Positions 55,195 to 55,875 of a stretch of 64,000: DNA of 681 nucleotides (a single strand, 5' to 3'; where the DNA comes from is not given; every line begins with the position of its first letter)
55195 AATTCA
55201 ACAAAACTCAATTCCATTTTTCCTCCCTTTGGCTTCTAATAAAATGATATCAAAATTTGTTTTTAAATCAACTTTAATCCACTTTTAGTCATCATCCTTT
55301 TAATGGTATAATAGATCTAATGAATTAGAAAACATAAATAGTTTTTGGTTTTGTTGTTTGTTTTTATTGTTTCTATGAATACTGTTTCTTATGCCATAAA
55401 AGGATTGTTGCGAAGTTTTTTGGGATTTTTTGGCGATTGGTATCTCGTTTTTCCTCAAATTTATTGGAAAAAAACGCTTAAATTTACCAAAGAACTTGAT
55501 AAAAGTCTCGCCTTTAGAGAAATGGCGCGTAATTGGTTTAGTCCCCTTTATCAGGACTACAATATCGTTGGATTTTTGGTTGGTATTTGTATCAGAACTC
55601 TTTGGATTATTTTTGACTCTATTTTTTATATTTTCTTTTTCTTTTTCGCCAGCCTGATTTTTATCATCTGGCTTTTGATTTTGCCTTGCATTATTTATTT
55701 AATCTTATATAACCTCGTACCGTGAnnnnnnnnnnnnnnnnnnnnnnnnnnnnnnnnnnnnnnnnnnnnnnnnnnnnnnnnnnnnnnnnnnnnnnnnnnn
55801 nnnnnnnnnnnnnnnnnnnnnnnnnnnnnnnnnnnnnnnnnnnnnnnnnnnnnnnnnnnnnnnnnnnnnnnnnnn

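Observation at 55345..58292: Membrane-anchored Clp/Hsp100-like ATPase with an inactivated first AAA module, coupled to a small membrane protein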

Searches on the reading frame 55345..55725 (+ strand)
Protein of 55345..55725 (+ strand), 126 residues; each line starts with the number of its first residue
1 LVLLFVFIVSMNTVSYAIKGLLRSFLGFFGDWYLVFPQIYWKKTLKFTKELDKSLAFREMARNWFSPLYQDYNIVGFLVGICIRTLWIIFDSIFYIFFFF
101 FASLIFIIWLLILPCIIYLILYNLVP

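Call 3: search_protein_families(library=pfam, proteins=[window:55345-55725:+], max_evalue=0.01)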
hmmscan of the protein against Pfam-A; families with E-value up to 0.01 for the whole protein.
window:55345-55725:+ (126 aa): 0 families

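Call 4: search_protein_families(library=ncbifam, proteins=[window:55345-55725:+], max_evalue=0.01)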
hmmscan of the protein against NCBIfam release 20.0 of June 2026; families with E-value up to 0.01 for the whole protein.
window:55345-55725:+ (126 aa): 0 families

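Call 36: find_homologous_proteins(query=window:55375-55725:+, max_evalue=0.001)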
Query window:55375-55725:+ (116 aa): 2 proteins with E <= 0.001 among 15 candidates.
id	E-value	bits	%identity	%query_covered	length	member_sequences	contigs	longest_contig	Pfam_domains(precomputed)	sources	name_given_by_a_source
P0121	2.1e-69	249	100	100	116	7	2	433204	-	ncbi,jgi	ncbi:MAG: hypothetical protein WC242_02105 [Candidatus Paceibacterota bacterium]|jgi:hypothetical pr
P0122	3.2e-40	155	60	99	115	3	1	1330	-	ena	-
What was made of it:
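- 55375..55725 (+): Small partner protein, 116 aa (the longest ORF starts at TTG 55345). It has an N-terminal helical, basic part carrying the family motifs WY and F-x-P-[LM]-Y, a conserved Arg (R74), and a C-terminal hydrophobic anchor of about 40 aa. It is an exact match to P0121, 'hypothetical protein, Candidatus Paceibacterota' (call 36).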

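Call 47: find_homologous_proteins(query=A2, max_evalue=0.001)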
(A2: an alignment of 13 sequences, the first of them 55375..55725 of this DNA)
Query A2 (13 sequences) (116 aa, profile of the alignment): 239 proteins with E <= 0.001 among 4597 candidates; the best 120 are listed.
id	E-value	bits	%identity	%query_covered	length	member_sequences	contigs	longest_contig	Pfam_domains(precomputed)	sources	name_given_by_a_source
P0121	1.1e-32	130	100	100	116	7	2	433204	-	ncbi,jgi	ncbi:MAG: hypothetical protein WC242_02105 [Candidatus Paceibacterota bacterium]|jgi:hypothetical pr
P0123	1.1e-30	124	-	-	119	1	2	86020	-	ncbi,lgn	-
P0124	1.2e-27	114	30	71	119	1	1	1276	-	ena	-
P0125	1.3e-27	114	30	84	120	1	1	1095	-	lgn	-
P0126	4.3e-27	112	31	72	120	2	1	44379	-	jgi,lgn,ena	-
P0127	2.2e-26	110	31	71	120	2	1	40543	-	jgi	-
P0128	4.4e-26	109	32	63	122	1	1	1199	-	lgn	-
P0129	6.4e-26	108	28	69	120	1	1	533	-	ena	-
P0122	1.5e-25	107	60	99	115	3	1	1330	-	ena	-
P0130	4.8e-25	106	31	72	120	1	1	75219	-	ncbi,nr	ncbi:MAG: hypothetical protein PHF50_01190 [Patescibacteria group bacterium]|nr:hypothetical protein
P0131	9.7e-25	105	24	69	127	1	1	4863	-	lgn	-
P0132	1.1e-24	104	17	47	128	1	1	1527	-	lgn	-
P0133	1.2e-24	104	31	97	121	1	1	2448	-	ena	-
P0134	2.6e-24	103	34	66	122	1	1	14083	-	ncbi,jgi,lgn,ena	ncbi:MAG: hypothetical protein ABIG10_04155 [bacterium]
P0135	3.5e-24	103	-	-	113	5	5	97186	-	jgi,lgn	jgi:hypothetical protein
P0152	2.1e-22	97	32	63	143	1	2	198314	-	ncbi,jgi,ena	ncbi:MAG: hypothetical protein WCW25_02320 [Patescibacteria group bacterium]|jgi:hypothetical protei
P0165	4.2e-21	93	30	72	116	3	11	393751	-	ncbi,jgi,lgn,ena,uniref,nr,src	ncbi:MAG: hypothetical protein A2563_01320 [Candidatus Magasanikbacteria bacterium RIFOXYD1_FULL_40_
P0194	7.5e-18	82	26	40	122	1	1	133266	-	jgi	jgi:hypothetical protein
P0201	5.3e-17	80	18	79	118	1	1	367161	-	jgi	jgi:hypothetical protein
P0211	2.5e-16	77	-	-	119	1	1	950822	-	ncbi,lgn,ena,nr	ncbi:MAG TPA: hypothetical protein VJR27_03500 [Candidatus Saccharimonadales bacterium]|nr:hypotheti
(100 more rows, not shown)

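Call 48: find_encoding_contigs(protein=P0165, flank=5000, max_places=1)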
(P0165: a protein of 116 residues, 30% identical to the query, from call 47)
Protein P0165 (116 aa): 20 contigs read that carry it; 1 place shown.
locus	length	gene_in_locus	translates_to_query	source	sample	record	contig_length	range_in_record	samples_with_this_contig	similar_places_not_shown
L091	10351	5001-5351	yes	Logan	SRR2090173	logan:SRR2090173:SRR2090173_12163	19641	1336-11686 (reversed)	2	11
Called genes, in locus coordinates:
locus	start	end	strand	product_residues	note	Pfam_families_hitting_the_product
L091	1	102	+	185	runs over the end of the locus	-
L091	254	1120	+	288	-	PF12762:DDE_Tnp_IS1595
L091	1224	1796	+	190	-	-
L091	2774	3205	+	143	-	PF02381:MraZ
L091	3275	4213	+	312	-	PF01795:Methyltransf_5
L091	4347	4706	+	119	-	-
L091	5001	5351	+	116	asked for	-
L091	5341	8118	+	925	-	PF02861:Clp_N, PF00158:Sigma54_activat (faint), PF00004:AAA, PF17871:AAA_lid_9 (weak), PF00004:AAA, PF07724:AAA_2, PF07728:AAA_5, PF10431:ClpB_D2-small, +2 more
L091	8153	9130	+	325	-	PF00953:Glycos_transf_4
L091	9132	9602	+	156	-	PF02643:DUF192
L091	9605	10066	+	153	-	PF01161:PBP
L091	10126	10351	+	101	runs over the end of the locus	PF00829:Ribosomal_L21p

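Call 49: find_encoding_contigs(protein=P0211, flank=5000, max_places=1)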
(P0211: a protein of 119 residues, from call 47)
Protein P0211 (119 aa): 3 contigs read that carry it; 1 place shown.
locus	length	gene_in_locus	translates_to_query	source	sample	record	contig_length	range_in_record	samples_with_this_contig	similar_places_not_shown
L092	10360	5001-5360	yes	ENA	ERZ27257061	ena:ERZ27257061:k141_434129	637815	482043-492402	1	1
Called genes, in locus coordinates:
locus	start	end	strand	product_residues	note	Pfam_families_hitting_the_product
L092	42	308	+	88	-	-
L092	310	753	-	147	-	PF01475:FUR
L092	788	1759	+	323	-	-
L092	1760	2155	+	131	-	-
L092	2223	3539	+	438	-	PF03816:LytR_cpsA_psr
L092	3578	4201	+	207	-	-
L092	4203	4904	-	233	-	-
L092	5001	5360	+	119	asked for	-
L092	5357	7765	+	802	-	PF12775:AAA_7 (faint), PF13191:AAA_16 (faint), PF00004:AAA (weak), PF17871:AAA_lid_9, PF00004:AAA, PF07724:AAA_2, PF07728:AAA_5, PF10431:ClpB_D2-small, +6 more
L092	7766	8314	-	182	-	PF00293:NUDIX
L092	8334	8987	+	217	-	-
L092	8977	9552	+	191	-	PF01864:CarS-like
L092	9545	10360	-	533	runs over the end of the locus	PF00535:Glycos_transf_2, PF13506:Glyco_transf_21, PF13641:Glyco_tranf_2_3, PF13632:Glyco_trans_2_3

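Call 50: find_encoding_contigs(protein=P0201, flank=5000, max_places=1)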
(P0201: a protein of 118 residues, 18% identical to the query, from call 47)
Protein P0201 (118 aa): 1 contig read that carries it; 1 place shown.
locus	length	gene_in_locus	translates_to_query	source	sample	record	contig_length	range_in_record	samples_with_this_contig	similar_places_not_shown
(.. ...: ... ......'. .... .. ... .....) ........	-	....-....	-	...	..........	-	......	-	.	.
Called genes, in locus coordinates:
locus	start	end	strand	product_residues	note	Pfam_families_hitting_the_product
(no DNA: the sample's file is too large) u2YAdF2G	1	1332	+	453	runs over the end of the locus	PF02481:DNA_processg_A (faint), PF18306:LDcluster4, PF03641:Lysine_decarbox, PF18306:LDcluster4, PF03641:Lysine_decarbox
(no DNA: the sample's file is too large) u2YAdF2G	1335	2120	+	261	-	PF01790:LGT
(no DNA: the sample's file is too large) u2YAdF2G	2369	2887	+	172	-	-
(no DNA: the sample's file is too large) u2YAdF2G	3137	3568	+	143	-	PF02381:MraZ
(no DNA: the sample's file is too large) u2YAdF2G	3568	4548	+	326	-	PF01795:Methyltransf_5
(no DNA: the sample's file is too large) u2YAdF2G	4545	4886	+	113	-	PF19579:FtsL_2 (weak)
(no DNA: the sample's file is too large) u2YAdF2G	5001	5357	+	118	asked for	-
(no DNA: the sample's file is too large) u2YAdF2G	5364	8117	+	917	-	PF05729:NACHT (faint), PF02861:Clp_N (weak), PF00004:AAA, PF17871:AAA_lid_9, PF07724:AAA_2, PF00004:AAA (weak), PF07728:AAA_5, PF10431:ClpB_D2-small, +4 more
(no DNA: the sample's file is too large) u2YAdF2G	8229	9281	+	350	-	PF00953:Glycos_transf_4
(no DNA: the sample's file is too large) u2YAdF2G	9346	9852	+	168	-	PF02643:DUF192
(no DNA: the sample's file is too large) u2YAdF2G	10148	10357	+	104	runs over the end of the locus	PF00829:Ribosomal_L21p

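Call 59: predict_structure(alignment_id=A3)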
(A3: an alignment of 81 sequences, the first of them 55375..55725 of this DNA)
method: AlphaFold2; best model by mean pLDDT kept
length: 116 residues; sequences in the alignment: 81
mean_pLDDT: 93.1   pTM: 0.70
mean pLDDT of the five models: 93.1, 91.8, 90.4, 89.8, 89.2
residues with pLDDT >= 90: 95; 70-90: 21; 50-70: 0; < 50: 0
segments of 3 or more residues with pLDDT < 50: none
pLDDT, mean of each block of 10 residues (from residue 1): 96 95 95 93 88 88 92 93 92 95 96 93
secondary structure, 60 per line:
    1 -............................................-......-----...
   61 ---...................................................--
elements in order: H2-45 H47-52 H64-114
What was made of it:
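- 55375..55725 (+): The AF2 model has pLDDT 93.1 with helices 2-45, 47-52 and 64-114 (call 59).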

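Call 60: search_protein_representatives(alignment_id=A3)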
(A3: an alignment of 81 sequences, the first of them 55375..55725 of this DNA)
Query: 81 sequences, 121 profile positions. Proteins with E-value up to 0.001 (for the whole library): 1660; up to 1e-10: 654; up to 1e-30: 24. The best 150 are listed.
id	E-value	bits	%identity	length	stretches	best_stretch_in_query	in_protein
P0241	6.8e-37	141.9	-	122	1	3-119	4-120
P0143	5.2e-35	135.8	-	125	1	2-119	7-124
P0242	6.2e-35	135.5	-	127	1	3-120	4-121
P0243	2.6e-34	133.5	-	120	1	5-119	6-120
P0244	2.9e-34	133.4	-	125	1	2-119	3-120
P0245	3.0e-34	133.3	-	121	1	2-119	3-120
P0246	8.4e-34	131.9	-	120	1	4-120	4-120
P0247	2.6e-33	130.3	-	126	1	2-120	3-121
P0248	6.4e-33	129.0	-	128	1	9-119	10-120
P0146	1.2e-32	128.1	-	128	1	2-119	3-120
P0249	1.9e-32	127.5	-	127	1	3-119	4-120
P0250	2.4e-32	127.2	-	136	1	3-119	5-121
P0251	3.5e-32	126.6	-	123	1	5-119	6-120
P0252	3.7e-32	126.6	-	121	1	5-119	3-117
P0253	4.7e-32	126.2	-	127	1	4-119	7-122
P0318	1.0e-26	109.0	-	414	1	6-103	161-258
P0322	1.7e-26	108.3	-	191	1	7-120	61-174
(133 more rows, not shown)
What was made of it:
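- The partner family has 1660 representatives at 50% identity, nearly all standalone proteins of about 105-160 aa (call 60).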

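Call 61: search_protein_families(library=pfam, proteins=[P0318, P0322, window:55375-55725:+], max_evalue=0.01)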
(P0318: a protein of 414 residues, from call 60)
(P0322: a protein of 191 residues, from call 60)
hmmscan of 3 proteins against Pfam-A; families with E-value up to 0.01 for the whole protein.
P0318 (414 aa): 0 families

P0322 (191 aa): 0 families

window:55375-55725:+ (116 aa): 0 families

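Call 64: find_encoding_contigs(protein=P0152, flank=5000, max_places=1)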
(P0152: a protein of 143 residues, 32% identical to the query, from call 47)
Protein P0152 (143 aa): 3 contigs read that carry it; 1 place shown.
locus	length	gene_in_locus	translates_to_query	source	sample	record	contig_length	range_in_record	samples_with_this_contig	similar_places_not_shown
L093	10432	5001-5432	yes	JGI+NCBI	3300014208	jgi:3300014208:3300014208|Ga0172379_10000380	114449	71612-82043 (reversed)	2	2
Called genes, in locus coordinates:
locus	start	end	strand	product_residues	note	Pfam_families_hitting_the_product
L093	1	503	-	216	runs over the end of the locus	-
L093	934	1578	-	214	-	PF02976:MutH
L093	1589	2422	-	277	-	PF13847:Methyltransf_31 (faint), PF01555:N6_N4_Mtase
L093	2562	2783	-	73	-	-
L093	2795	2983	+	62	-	-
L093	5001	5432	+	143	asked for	-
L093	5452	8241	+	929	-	PF02861:Clp_N, PF00158:Sigma54_activat (faint), PF00004:AAA (weak), PF17871:AAA_lid_9, PF07724:AAA_2, PF00004:AAA, PF07728:AAA_5, PF10431:ClpB_D2-small, +4 more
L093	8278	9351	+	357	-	PF00953:Glycos_transf_4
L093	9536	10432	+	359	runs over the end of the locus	PF04055:Radical_SAM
